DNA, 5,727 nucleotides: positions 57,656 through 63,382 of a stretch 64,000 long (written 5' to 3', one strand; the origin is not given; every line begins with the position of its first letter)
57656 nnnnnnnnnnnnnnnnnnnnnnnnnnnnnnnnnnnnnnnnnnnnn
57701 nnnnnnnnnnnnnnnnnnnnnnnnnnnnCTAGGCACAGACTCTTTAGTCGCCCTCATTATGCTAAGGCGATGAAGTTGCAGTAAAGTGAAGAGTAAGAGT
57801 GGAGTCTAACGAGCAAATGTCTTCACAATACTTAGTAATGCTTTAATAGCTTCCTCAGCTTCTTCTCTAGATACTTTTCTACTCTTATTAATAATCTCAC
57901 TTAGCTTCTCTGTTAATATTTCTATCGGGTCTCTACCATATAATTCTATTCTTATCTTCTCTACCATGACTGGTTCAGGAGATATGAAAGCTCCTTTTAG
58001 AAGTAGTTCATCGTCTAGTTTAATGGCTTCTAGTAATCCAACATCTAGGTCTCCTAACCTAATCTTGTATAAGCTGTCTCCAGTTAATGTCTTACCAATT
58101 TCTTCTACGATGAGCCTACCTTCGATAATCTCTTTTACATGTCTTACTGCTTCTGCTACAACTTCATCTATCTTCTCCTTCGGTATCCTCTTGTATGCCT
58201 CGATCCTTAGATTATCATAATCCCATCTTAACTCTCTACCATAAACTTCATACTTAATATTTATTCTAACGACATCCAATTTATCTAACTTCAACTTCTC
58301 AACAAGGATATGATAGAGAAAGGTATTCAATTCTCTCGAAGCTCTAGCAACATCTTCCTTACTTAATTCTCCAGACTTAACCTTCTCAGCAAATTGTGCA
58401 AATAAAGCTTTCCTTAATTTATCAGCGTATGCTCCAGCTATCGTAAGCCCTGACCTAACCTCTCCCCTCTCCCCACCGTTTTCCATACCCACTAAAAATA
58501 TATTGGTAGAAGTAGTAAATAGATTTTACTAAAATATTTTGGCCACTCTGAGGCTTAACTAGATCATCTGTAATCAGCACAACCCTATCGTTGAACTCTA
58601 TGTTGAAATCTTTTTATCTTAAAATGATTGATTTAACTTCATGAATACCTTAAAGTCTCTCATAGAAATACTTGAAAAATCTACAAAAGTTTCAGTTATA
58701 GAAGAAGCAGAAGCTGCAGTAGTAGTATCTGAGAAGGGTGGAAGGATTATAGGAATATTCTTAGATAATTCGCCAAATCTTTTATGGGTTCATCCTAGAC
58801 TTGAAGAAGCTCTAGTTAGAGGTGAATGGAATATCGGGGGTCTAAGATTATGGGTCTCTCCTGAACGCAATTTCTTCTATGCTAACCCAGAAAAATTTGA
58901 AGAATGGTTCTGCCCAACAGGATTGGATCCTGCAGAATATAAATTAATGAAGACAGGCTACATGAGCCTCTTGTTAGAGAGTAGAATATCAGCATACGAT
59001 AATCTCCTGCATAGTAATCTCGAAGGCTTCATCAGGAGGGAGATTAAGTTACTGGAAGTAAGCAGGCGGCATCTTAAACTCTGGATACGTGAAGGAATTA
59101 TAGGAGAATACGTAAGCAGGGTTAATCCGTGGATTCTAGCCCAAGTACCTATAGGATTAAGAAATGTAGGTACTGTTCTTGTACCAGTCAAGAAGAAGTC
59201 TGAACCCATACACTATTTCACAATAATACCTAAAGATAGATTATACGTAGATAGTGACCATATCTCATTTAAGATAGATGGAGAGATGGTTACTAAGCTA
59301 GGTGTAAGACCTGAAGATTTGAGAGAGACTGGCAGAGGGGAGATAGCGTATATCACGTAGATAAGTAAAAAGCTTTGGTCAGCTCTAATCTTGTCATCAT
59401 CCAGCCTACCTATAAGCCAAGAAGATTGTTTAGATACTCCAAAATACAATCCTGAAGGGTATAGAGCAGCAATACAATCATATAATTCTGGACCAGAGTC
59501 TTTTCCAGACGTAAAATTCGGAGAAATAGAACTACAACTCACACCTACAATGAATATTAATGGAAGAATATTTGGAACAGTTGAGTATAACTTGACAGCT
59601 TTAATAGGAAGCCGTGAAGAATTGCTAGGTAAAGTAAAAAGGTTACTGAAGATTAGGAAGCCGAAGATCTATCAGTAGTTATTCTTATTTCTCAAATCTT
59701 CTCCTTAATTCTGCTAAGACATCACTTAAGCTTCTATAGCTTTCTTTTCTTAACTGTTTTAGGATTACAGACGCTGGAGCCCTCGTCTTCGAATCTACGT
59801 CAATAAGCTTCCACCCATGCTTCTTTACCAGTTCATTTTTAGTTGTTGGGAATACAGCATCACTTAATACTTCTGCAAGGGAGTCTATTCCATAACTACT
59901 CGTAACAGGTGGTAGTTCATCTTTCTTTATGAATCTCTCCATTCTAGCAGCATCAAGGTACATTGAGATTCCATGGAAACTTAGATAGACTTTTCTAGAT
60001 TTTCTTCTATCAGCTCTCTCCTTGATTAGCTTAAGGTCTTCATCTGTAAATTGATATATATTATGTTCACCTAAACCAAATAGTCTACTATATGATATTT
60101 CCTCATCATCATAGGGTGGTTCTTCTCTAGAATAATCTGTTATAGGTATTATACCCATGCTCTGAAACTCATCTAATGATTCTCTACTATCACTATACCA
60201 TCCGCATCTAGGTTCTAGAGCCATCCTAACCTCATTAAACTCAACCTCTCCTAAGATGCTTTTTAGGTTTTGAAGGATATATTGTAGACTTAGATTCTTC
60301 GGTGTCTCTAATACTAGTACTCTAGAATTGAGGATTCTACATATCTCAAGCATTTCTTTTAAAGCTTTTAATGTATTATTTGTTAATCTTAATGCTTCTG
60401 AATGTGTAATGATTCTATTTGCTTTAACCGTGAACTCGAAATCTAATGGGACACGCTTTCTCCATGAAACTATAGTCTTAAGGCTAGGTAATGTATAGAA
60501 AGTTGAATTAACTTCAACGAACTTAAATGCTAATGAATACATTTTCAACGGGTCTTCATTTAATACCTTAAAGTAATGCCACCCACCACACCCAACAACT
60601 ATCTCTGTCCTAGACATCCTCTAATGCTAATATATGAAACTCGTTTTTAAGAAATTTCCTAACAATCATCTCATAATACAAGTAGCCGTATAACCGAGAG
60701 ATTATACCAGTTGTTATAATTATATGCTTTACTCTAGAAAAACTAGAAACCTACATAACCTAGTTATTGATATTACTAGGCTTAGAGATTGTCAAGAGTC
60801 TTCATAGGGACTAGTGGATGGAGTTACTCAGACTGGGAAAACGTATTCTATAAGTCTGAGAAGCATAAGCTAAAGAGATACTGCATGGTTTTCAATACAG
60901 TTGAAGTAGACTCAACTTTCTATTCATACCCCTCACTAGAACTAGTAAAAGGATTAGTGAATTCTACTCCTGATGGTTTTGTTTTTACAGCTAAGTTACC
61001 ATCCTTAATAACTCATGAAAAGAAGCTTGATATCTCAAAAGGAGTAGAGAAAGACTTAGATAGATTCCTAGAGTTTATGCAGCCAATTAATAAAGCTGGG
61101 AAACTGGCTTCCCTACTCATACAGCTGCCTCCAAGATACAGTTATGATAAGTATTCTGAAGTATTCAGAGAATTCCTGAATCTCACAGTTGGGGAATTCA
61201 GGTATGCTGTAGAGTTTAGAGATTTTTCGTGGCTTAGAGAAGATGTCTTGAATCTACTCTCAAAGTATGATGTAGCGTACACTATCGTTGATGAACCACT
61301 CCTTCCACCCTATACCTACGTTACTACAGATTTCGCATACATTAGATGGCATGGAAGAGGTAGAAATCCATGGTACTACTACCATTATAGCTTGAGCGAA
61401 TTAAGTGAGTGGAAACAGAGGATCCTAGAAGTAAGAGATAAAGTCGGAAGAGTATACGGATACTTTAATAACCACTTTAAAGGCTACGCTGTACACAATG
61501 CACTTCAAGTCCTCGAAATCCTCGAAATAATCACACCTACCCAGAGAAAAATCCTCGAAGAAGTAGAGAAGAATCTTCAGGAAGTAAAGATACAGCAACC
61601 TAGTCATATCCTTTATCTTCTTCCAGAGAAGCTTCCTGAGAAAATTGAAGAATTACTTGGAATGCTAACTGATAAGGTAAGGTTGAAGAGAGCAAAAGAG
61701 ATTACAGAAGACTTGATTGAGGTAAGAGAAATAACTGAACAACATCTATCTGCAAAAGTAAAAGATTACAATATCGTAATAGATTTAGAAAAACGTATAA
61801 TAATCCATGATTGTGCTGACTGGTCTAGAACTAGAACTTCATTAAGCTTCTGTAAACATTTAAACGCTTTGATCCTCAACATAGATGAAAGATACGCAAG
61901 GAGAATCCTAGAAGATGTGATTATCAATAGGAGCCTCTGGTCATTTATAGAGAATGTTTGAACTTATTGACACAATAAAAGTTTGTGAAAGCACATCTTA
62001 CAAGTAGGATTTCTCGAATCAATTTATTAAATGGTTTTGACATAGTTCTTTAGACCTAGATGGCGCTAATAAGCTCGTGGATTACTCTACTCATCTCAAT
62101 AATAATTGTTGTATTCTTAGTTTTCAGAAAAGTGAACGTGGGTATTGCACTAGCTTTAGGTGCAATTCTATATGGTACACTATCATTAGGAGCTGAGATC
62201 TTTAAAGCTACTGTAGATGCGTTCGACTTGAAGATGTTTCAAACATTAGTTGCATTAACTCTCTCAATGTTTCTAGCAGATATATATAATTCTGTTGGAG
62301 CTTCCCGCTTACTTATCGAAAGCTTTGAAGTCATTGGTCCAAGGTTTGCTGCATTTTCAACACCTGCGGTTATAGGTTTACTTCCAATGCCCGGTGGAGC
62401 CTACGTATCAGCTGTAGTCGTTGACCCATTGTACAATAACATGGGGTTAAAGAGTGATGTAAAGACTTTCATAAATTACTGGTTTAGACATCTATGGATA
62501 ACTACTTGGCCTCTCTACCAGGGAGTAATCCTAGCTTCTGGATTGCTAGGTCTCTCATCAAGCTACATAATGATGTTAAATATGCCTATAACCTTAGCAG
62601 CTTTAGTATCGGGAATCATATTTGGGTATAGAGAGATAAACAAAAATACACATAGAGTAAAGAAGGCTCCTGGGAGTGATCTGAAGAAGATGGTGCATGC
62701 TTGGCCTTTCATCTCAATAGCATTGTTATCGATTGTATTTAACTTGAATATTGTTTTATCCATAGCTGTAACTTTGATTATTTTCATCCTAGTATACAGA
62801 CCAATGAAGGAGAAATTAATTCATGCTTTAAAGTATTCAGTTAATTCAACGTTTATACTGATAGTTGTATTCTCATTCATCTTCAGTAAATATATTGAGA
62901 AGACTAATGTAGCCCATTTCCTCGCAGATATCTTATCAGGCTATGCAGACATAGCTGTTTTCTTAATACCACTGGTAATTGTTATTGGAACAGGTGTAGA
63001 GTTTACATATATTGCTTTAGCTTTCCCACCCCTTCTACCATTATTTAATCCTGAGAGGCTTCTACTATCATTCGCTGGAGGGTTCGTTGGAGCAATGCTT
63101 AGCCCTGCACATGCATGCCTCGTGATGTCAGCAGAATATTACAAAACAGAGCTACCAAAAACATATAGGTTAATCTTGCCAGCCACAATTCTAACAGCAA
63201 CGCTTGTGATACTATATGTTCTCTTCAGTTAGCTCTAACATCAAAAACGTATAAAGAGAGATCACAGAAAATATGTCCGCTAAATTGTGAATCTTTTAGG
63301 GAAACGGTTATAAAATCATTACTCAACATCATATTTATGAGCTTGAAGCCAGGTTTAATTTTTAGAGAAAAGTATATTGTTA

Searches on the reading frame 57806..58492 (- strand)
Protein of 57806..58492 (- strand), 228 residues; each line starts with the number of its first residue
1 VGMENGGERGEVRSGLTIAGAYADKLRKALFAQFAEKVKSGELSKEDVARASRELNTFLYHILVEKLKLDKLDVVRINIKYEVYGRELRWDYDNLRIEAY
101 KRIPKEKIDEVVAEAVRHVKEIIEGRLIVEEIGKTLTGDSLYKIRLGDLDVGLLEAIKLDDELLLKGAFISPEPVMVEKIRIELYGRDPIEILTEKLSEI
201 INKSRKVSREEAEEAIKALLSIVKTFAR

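Call 66: search_protein_families(library=pfam, proteins=[window:57806-58492:-], max_evalue=0.001)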
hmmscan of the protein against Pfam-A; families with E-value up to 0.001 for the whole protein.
window:57806-58492:- (228 aa): 2 families
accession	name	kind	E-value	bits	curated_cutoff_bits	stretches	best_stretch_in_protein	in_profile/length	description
PF10015.14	ThermoDBP-RP_arch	-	3e-26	91.8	25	1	12-87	1-76/78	ThermoDBP-related, archaea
PF20754.2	Thermo-DBP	-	5.4e-21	75.1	24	1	127-219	3-96/98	Thermo-DBP-RP2 C-terminal domain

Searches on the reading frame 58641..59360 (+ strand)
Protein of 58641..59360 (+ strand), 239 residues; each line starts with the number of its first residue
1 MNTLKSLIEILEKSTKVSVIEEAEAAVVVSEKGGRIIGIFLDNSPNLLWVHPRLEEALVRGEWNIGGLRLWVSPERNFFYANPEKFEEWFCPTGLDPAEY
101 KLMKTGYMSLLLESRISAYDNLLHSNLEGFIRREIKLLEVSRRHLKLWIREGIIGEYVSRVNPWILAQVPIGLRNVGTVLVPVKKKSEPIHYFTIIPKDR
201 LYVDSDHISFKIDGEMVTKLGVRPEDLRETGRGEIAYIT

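Call 66: search_protein_families(library=pfam, proteins=[window:58641-59360:+], max_evalue=0.001)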
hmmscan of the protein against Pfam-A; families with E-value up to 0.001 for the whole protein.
window:58641-59360:+ (239 aa): 1 family
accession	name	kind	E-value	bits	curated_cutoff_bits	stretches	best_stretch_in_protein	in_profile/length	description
PF20583.3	DUF6786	-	3.8e-14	52.7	27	2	177-227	206-261/376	Family of unknown function (DUF6786)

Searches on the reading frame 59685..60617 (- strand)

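Call 66: search_protein_families(library=pfam, proteins=[window:59685-60617:-], max_evalue=0.001)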
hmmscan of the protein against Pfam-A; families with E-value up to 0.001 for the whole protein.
window:59685-60617:- (310 aa): 1 family
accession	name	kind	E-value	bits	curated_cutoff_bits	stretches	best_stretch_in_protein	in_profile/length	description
PF01904.24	DUF72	-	6.7e-28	98.7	25.3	1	20-215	7-200/217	Protein of unknown function DUF72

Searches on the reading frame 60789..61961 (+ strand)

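Call 66: search_protein_families(library=pfam, proteins=[window:60789-61961:+], max_evalue=0.001)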
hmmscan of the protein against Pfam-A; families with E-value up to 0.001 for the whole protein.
window:60789-61961:+ (390 aa): 1 family
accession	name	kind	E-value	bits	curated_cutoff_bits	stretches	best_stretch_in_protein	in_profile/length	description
PF01904.24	DUF72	-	5.2e-60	203.6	25.3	1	24-243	7-216/217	Protein of unknown function DUF72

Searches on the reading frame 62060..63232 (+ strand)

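Call 66: search_protein_families(library=pfam, proteins=[window:62060-63232:+], max_evalue=0.001)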
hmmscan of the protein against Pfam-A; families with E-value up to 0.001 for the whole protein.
window:62060-63232:+ (390 aa): 1 family
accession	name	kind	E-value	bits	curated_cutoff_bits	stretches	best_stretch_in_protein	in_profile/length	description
PF04165.18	DUF401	-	1.1e-53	183.4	24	1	6-386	3-389/393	Protein of unknown function (DUF401)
